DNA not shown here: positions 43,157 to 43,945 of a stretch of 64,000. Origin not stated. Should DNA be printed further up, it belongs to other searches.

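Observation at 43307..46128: ABC exporter, PqqD-like RRE, soluble S24/S26 peptidase and leaderless thermonuclease: an orphan RiPP-style module, possibly a dedicated nuclease export system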

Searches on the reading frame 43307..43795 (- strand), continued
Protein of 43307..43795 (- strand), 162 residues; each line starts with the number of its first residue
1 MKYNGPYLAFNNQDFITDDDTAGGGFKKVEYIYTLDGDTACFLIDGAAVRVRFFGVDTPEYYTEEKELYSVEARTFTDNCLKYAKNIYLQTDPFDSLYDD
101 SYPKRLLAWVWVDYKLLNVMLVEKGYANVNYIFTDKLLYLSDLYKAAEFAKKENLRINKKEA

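Call 67: predict_structure(alignment_id=A3)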
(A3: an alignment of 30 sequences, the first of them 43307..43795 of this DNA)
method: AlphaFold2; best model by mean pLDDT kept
length: 162 residues; sequences in the alignment: 30
mean_pLDDT: 95.0   pTM: 0.90
mean pLDDT of the five models: 95.0, 94.9, 94.3, 94.1, 94.1
residues with pLDDT >= 90: 143; 70-90: 16; 50-70: 2; < 50: 1
segments of 3 or more residues with pLDDT < 50: none
pLDDT, mean of each block of 10 residues (from residue 1): 91 97 98 97 98 96 84 97 99 96 94 98 97 95 97 93 56
secondary structure, 60 per line:
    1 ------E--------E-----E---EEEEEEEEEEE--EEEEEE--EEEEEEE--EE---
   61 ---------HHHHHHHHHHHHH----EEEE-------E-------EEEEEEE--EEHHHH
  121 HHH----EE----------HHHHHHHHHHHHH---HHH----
elements in order: E26-36 E39-44 E47-53 H70-82 E87-90 E106-112 H117-123 H140-152
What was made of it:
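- AlphaFold2 gives pLDDT 91-98 for residues 1-30, so the segment is not a floppy leader (call 67).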

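Call 70: fold_search(model_id=the predicted structure, library=pdb)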
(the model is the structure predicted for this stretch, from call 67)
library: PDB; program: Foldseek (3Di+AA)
matches with E <= 10: 749; with E <= 0.001: 304
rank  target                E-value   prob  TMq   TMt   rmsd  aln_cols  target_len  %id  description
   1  1kaa                  9.8e-14  1.00  0.76  0.91   1.6       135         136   32  STRESS AND STRAIN IN STAPHYLOCOCCAL NUCLEASE (released 1994-01-31)
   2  2eyp                  9.8e-14  1.00  0.76  0.90   1.7       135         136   32  Crystal structure of Staphylococcal nuclease mutant T120V (released 2006-10-24)
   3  1ey4                  1.8e-13  1.00  0.77  0.91   1.4       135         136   32  STRUCTURE OF S. NUCLEASE STABILIZING MUTANT S59A (released 2000-10-18)
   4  2f0f                  1.8e-13  1.00  0.77  0.91   1.4       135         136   32  Crystal structure of Staphylococcal nuclease mutant L25I (released 2006-10-24)
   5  2f0i                  1.9e-13  1.00  0.76  0.91   1.5       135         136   31  Crystal structure of Staphylococcal nuclease mutant I72L (released 2006-10-24)
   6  2eyj                  2.0e-13  1.00  0.77  0.91   1.4       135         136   31  Crystal structure of Staphylococcal nuclease mutant T62V (released 2006-10-24)
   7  1ihz                  2.4e-13  1.00  0.78  0.92   1.5       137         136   33  Structure of S. nuclease mutant quintuple mutant V23L/V66L/I72L/I92L/V99L (released 2003-06-17)
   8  4g57                  2.6e-13  1.00  0.76  0.91   1.7       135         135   32  Staphylococcal Nuclease double mutant I72L, I92L (released 2012-08-29)
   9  1ey5                  3.1e-13  1.00  0.77  0.92   1.4       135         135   32  STRUCTURE OF S. NUCLEASE STABILIZING MUTANT T33V (released 2000-10-18)
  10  2f0o                  3.5e-13  1.00  0.76  0.90   1.7       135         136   32  Crystal structure of Staphylococcal nuclease mutant V66I/I72V (released 2006-10-24)
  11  4k14                  3.5e-13  1.00  0.76  0.90   1.5       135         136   32  Crystal Structure of Staphylococcal nuclease mutant V66I/V99L (released 2013-04-17)
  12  2ey1                  4.1e-13  1.00  0.76  0.90   1.6       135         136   32  Crystal structure of Staphylococcal nuclease mutant T22V (released 2006-10-24)
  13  2eym                  4.4e-13  1.00  0.77  0.91   1.5       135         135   32  Crystal structure of Staphylococcal nuclease mutant T120C (released 2006-10-24)
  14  2eyl                  4.4e-13  1.00  0.76  0.90   1.6       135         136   32  Crystal structure of Staphylococcal nuclease mutant T82S (released 2006-10-24)
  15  1f2m                  4.4e-13  1.00  0.76  0.90   1.7       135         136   32  SIMPLIFICATION OF A PROTEIN LOOP IN STAPHYLOCOCCAL NUCLEASE (released 2003-09-16)
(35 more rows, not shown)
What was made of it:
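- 43307..43795 (-): Leaderless staphylococcal-nuclease homologue: an adjacent resident gene, judged NOT part of the cassette. Fold TM 0.9 (target-normalised) to S. aureus nuclease (call 70).
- On Staphylococcal nuclease family: Target-normalised TM 0.9 to 1kaa, 1ey4 and others (call 70).
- Checked: Its model superposes on S. aureus nuclease with a target-normalised TM-score of 0.9 (calls 67, 70).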
